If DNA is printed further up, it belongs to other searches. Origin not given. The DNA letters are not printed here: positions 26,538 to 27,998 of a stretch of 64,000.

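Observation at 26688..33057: ACAD without a catalytic base + four-domain rhodanese + DszC-like two-component monooxygenase + PaaK-type ligase: candidate undescribed organosulfur acyl-CoA pathway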

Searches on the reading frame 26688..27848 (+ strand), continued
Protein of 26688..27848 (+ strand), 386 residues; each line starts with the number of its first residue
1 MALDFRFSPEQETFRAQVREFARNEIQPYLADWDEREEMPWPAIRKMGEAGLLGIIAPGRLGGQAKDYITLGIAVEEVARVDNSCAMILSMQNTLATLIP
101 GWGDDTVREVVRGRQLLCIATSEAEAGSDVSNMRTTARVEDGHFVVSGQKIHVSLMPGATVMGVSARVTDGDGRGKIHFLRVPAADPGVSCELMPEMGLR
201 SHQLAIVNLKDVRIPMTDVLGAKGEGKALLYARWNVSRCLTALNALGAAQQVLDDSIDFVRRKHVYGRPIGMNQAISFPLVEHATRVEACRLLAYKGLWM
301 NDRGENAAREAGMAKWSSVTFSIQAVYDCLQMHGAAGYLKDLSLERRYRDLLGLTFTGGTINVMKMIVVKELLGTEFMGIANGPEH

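Call 39: find_encoding_contigs(protein=P0204, flank=9000, max_places=1)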
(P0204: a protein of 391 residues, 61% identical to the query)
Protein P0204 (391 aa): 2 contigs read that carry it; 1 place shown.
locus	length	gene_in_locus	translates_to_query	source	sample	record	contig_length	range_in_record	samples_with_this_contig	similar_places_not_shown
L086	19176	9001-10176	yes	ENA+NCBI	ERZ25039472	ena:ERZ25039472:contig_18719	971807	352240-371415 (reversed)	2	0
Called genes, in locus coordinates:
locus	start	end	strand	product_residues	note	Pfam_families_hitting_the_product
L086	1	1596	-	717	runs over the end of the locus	PF04402:SIMPL (faint)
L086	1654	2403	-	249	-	PF00106:adh_short, PF01370:Epimerase (weak), PF08659:KR, PF13561:adh_short_C2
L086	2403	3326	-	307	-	PF02668:TauD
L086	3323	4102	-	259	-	PF23441:SDR (weak), PF00106:adh_short, PF08659:KR (faint), PF13561:adh_short_C2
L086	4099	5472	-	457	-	PF03972:MmgE_PrpD_N, PF19305:MmgE_PrpD_C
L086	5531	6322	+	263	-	PF00392:GntR, PF08279:HTH_11 (faint), PF07702:UTRA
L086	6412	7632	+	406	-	PF02771:Acyl-CoA_dh_N, PF02770:Acyl-CoA_dh_M, PF00441:Acyl-CoA_dh_1, PF08028:Acyl-CoA_dh_2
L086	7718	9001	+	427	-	PF00501:AMP-binding (weak), PF14535:AMP-binding_C_2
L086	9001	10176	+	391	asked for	PF02771:Acyl-CoA_dh_N, PF02770:Acyl-CoA_dh_M, PF00441:Acyl-CoA_dh_1, PF08028:Acyl-CoA_dh_2 (weak)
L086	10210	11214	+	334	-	PF16868:NMT1_3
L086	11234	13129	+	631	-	PF06808:DctM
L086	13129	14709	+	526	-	PF00581:Rhodanese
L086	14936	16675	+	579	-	PF00270:DEAD, PF04851:ResIII, PF13191:AAA_16 (faint), PF18766:SWI2_SNF2, PF13401:AAA_22 (faint), PF00271:Helicase_C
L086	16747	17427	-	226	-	PF03575:Peptidase_S51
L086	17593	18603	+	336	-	PF00753:Lactamase_B, PF19583:ODP (faint), PF21221:B_lactamase-like_C (weak)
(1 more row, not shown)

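Call 76: predict_structure(alignment_id=A4)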
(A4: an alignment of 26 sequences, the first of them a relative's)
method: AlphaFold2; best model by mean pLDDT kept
length: 386 residues; sequences in the alignment: 26
mean_pLDDT: 86.4   pTM: 0.89
mean pLDDT of the five models: 86.4, 84.9, 84.2, 83.3, 81.8
residues with pLDDT >= 90: 228; 70-90: 104; 50-70: 42; < 50: 12
segments of 3 or more residues with pLDDT < 50: 336-340, 382-386
pLDDT, mean of each block of 10 residues (from residue 1): 76 98 96 88 96 97 96 98 95 91 95 93 66 85 93 75 87 75 94 76 87 93 62 86 97 92 89 91 96 95 90 94 94 60 80 79 78 78 39
secondary structure, 60 per line:
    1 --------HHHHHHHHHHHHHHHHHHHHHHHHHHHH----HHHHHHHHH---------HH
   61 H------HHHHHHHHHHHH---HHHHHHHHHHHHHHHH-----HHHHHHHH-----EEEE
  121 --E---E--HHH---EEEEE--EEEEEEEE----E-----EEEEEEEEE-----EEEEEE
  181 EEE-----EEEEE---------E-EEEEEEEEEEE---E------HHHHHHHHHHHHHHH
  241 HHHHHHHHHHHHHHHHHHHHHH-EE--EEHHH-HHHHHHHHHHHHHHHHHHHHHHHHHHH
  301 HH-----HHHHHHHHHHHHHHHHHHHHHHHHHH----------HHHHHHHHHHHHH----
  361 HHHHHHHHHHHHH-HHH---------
elements in order: H9-36 H41-49 H68-79 H83-98 H104-111 E117-120 E136-140 E143-150 E161-169 E175-183 E189-193 E205-215 H226-262 H274-302 H308-333 H344-356 H361-373

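Call 82: fold_search(model_id=the predicted structure, library=pdb)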
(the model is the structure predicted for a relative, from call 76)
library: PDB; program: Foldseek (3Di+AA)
matches with E <= 10: 557; with E <= 0.001: 373
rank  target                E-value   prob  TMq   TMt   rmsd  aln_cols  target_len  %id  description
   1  4n5f_A                5.8e-26  1.00  0.87  0.89   2.5       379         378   31  Crystal Structure of a Putative acyl-CoA dehydrogenase with bound FADH2 from Burkholderia cenocepacia J2315 (released 2013-10-30)
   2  2jif_B                8.0e-26  1.00  0.87  0.89   3.3       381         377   26  Structure of human short-branched chain acyl-CoA dehydrogenase (ACADSB) (released 2007-04-03)
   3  2jif_A                8.4e-26  1.00  0.87  0.88   3.3       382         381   26  Structure of human short-branched chain acyl-CoA dehydrogenase (ACADSB) (released 2007-04-03)
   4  8sgs_A                1.0e-25  1.00  0.89  0.90   2.6       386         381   28  human liver mitochondrial Short-chain specific acyl-CoA dehydrogenase (released 2024-02-21)
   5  2vig_E                1.5e-25  1.00  0.86  0.88   3.4       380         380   28  Crystal structure of human short-chain acyl CoA dehydrogenase (released 2007-12-25)
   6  9w61_D                2.4e-25  1.00  0.88  0.88   2.9       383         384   29  Butyryl CoA dehydrogenase with FAD (released 2025-11-26)
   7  2vig_F                2.6e-25  1.00  0.86  0.88   3.2       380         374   28  Crystal structure of human short-chain acyl CoA dehydrogenase (released 2007-12-25)
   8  1jqi_A                2.8e-25  1.00  0.87  0.88   3.8       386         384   28  Crystal Structure of Rat Short Chain Acyl-CoA Dehydrogenase Complexed With Acetoacetyl-CoA (released 2002-02-13)
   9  5lnx_H                3.0e-25  1.00  0.87  0.90   2.6       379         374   31  Crystal structure of MmgC, an acyl-CoA dehydrogenase from bacillus subtilis. (released 2017-08-16)
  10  2vig_C                3.2e-25  1.00  0.86  0.87   3.1       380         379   28  Crystal structure of human short-chain acyl CoA dehydrogenase (released 2007-12-25)
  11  5lnx_D                4.3e-25  1.00  0.87  0.90   2.7       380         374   31  Crystal structure of MmgC, an acyl-CoA dehydrogenase from bacillus subtilis. (released 2017-08-16)
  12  1ukw_A                4.8e-25  1.00  0.88  0.90   2.6       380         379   28  Crystal structure of medium-chain acyl-CoA dehydrogenase from Thermus thermophilus HB8 (released 2004-11-09)
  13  9w60_A                4.8e-25  1.00  0.88  0.87   3.0       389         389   29  Butyryl CoA dehydrogenase (released 2025-12-10)
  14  2vig_H                4.8e-25  1.00  0.86  0.88   3.2       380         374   28  Crystal structure of human short-chain acyl CoA dehydrogenase (released 2007-12-25)
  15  2vig_A                6.8e-25  1.00  0.86  0.88   3.3       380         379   28  Crystal structure of human short-chain acyl CoA dehydrogenase (released 2007-12-25)
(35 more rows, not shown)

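Call 84: search_protein_representatives(protein=P0121)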
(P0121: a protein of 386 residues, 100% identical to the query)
Query: 386 residues. Proteins with E-value up to 0.001 (for the whole library): 32555; up to 1e-10: 10397; up to 1e-30: 1094. The best 150 are listed.
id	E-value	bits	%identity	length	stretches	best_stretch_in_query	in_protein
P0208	3.5e-143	493.3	58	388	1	1-381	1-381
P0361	4.4e-122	423.9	51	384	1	2-378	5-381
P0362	4.8e-95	334.9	41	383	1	1-377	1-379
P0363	1.3e-83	297.3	40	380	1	1-378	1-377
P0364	1.6e-78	280.5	31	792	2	7-374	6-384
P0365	1.1e-74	267.9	31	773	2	3-375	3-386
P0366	2.1e-69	250.5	37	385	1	1-377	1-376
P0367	2.3e-69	250.4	28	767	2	4-371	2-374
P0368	5.8e-66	239.2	34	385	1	4-377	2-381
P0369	7.9e-66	238.8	30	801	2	7-370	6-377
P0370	3.0e-65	236.9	26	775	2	4-372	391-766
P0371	5.5e-65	236.0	27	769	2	17-371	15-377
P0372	5.0e-64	232.9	36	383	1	3-370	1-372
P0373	1.2e-63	231.6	35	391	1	2-378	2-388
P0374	7.0e-63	229.1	30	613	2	7-373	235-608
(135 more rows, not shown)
